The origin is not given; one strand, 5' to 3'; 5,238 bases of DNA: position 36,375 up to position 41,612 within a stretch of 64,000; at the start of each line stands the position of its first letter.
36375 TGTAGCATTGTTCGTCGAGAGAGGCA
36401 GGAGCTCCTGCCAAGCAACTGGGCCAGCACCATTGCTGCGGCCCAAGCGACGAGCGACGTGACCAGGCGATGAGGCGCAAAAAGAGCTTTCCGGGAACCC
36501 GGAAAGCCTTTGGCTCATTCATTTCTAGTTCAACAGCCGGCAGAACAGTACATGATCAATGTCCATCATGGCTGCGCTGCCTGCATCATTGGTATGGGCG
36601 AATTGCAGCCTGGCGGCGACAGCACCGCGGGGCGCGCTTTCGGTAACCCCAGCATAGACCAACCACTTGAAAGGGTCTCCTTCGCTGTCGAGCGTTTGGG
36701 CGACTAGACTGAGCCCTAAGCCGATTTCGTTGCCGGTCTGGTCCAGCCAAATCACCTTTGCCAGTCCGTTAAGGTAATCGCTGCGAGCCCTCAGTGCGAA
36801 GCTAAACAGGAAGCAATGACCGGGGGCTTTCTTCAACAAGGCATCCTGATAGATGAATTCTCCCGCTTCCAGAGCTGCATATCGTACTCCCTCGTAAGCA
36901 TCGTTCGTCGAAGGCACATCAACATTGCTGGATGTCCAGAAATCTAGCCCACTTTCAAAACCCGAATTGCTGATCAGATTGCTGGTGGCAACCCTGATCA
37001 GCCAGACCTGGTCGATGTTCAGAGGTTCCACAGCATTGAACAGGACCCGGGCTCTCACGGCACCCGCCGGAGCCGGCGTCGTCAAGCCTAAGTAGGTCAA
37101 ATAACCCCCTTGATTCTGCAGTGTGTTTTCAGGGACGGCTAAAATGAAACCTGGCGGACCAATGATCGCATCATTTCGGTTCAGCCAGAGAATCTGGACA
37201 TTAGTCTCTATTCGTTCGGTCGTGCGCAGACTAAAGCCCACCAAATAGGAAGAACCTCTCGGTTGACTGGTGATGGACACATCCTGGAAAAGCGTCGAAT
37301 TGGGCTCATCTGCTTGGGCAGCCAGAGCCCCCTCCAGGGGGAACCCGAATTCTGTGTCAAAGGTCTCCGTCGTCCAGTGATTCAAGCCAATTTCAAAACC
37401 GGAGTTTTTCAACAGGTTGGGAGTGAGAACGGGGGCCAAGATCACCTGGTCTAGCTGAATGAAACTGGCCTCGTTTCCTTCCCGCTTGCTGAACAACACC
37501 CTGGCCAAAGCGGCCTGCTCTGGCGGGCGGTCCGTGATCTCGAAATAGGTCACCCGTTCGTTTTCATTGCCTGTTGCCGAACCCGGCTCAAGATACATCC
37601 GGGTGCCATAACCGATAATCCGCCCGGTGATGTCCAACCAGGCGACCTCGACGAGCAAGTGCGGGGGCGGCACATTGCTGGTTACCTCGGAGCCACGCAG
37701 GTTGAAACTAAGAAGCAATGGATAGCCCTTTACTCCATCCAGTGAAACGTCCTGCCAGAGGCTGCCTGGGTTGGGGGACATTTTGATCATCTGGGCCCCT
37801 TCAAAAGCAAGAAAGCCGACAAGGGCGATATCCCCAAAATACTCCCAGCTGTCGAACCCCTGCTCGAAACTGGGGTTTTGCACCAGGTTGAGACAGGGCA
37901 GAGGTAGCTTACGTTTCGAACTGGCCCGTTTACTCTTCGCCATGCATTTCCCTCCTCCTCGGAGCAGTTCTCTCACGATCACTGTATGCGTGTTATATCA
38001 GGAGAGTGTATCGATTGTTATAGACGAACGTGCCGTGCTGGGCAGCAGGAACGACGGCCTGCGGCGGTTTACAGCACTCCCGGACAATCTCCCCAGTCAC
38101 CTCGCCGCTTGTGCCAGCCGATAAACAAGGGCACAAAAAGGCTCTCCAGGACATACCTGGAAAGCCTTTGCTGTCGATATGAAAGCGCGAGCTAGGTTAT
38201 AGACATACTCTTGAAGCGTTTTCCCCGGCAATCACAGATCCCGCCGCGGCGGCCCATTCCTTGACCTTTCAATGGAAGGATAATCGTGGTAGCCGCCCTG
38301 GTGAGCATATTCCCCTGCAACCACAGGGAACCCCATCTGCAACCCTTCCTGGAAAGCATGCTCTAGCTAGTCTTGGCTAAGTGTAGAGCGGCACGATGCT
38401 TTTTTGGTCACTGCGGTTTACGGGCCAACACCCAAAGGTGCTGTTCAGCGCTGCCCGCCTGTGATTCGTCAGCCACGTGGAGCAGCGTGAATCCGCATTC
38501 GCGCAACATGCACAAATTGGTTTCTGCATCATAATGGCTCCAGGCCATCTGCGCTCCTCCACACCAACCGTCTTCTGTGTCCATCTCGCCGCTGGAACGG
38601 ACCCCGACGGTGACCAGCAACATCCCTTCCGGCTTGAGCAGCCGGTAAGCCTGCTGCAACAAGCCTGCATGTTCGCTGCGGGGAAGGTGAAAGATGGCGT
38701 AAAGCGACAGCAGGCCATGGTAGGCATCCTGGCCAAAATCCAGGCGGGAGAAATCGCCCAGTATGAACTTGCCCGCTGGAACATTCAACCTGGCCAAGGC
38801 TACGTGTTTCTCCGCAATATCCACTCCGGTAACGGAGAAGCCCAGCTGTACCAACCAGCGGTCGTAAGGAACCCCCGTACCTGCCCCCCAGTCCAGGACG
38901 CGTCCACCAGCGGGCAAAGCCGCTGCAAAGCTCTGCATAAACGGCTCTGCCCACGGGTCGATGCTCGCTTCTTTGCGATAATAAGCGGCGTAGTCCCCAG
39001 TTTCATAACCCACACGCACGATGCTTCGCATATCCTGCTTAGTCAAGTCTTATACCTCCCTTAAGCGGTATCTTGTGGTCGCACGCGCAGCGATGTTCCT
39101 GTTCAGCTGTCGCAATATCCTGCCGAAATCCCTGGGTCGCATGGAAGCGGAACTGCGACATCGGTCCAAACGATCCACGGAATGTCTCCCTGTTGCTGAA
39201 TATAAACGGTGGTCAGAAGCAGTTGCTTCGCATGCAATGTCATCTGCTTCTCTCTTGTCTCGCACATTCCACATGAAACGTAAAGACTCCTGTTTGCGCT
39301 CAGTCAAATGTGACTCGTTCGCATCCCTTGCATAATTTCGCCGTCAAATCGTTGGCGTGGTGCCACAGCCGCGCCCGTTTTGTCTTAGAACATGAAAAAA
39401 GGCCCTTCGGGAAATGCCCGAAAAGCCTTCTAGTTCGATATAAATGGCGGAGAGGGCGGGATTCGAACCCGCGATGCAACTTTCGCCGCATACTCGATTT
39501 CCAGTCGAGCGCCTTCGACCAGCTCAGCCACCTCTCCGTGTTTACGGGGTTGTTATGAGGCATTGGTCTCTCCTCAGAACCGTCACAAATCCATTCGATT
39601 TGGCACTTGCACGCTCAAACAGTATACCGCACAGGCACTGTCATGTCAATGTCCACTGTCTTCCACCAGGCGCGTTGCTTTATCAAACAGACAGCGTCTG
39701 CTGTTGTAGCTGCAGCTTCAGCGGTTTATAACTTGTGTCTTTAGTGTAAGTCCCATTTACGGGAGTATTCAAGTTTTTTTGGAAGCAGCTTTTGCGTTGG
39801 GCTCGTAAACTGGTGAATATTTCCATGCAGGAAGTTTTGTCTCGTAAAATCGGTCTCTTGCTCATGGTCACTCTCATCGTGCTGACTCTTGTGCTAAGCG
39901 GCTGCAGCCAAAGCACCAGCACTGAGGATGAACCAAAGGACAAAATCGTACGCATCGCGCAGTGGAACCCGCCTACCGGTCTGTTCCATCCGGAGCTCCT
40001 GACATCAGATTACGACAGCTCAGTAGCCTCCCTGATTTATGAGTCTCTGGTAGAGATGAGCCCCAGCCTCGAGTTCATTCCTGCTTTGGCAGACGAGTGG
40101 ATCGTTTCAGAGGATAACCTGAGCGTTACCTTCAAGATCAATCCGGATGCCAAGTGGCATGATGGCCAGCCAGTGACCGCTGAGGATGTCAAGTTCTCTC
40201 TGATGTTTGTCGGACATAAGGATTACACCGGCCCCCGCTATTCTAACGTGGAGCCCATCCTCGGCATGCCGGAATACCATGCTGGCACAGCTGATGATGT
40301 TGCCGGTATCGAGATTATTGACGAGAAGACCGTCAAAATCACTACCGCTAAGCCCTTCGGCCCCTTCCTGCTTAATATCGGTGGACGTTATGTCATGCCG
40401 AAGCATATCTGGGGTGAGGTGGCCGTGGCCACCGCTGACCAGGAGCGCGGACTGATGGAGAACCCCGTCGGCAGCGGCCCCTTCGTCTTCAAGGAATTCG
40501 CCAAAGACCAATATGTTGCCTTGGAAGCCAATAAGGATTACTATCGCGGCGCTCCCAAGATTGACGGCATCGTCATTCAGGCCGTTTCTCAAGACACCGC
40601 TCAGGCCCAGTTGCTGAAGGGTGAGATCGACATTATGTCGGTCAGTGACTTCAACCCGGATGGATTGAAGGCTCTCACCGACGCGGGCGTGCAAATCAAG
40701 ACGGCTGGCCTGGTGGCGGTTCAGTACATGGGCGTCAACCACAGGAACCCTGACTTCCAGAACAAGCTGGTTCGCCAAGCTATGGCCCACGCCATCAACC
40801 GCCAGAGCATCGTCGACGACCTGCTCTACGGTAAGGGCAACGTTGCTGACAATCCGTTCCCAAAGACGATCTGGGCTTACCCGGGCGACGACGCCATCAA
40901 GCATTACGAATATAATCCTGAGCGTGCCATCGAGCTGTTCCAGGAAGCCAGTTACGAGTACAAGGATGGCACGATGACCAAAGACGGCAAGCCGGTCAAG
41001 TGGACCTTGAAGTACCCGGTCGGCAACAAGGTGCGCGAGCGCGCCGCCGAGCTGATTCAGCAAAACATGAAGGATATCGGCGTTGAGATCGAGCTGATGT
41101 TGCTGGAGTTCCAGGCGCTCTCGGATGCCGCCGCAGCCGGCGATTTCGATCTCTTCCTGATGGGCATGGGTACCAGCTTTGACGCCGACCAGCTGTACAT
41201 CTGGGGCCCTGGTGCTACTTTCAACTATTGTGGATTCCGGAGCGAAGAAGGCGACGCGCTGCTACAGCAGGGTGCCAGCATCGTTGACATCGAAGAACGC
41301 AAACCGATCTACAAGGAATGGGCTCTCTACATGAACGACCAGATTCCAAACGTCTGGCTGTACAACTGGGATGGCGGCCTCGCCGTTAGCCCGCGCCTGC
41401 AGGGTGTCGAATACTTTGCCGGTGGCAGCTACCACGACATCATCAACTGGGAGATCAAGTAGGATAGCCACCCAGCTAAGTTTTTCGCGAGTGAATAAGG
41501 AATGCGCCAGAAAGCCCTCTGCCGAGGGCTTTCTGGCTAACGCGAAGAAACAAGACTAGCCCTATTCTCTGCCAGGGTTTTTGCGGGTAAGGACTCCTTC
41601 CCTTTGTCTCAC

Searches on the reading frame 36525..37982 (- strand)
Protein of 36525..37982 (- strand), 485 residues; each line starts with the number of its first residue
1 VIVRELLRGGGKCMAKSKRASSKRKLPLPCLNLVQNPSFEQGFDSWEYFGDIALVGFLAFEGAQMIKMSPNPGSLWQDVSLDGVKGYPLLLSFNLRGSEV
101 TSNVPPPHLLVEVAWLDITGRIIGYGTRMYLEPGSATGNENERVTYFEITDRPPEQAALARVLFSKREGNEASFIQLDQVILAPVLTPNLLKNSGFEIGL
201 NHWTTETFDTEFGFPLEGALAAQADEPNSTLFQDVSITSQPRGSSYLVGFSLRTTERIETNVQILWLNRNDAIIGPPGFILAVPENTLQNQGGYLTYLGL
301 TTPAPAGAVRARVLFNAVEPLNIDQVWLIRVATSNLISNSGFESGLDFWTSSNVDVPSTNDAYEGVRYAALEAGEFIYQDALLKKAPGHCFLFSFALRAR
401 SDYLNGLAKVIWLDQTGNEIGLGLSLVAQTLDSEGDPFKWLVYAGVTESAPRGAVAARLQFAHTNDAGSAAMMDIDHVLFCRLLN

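Call 22: search_protein_families(library=pfam, proteins=[window:36525-37982:-])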
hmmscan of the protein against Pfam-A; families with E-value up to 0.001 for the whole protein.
window:36525-37982:- (485 aa): 1 family
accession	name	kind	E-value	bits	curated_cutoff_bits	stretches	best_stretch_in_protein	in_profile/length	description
PF02018.23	CBM_4_9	-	0.00025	21.8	25.9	0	334-372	1-42/136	Carbohydrate binding domain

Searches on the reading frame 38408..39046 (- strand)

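Call 22: search_protein_families(library=pfam, proteins=[window:38408-39046:-])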
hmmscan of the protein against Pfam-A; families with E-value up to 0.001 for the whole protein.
window:38408-39046:- (212 aa): 5 families
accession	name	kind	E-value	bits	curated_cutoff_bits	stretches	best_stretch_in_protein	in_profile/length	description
PF13649.12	Methyltransf_25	-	2.1e-14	54.4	27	1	50-141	1-97/97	Methyltransferase domain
PF08241.18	Methyltransf_11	-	7.6e-13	49.4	21.2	1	51-144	1-94/95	Methyltransferase domain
PF13489.12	Methyltransf_23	-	7.9e-12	45.6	27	1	37-190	13-163/164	Methyltransferase domain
PF13847.12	Methyltransf_31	-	2.5e-06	27.7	27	1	47-146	4-110/145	Methyltransferase domain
PF08242.18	Methyltransf_12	-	3.5e-05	24.9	30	1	51-143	1-98/98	Methyltransferase domain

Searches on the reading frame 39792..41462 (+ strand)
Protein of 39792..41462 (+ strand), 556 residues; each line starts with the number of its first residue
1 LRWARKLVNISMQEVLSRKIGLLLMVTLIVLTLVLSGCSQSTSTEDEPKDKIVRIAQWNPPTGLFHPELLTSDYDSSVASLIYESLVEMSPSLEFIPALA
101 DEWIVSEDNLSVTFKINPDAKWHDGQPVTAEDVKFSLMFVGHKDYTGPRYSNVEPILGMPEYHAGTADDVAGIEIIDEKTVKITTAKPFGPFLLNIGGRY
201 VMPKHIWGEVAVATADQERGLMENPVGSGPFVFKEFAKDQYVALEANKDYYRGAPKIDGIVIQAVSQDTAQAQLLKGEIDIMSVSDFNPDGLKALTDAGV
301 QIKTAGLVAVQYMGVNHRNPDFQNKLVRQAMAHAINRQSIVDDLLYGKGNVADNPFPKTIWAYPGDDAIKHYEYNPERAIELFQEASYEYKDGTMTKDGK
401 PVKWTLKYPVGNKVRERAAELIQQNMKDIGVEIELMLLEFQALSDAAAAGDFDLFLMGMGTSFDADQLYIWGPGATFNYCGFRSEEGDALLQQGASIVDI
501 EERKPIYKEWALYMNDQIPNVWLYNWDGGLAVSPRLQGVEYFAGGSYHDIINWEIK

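Call 22: search_protein_families(library=pfam, proteins=[window:39792-41462:+])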
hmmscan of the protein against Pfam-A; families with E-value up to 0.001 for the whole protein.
window:39792-41462:+ (556 aa): 1 family
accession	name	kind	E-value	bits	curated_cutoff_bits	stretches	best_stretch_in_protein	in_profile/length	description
PF00496.27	SBP_bac_5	-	5.7e-92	309.1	32.4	1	94-471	1-358/368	Bacterial extracellular solute-binding proteins, family 5 Middle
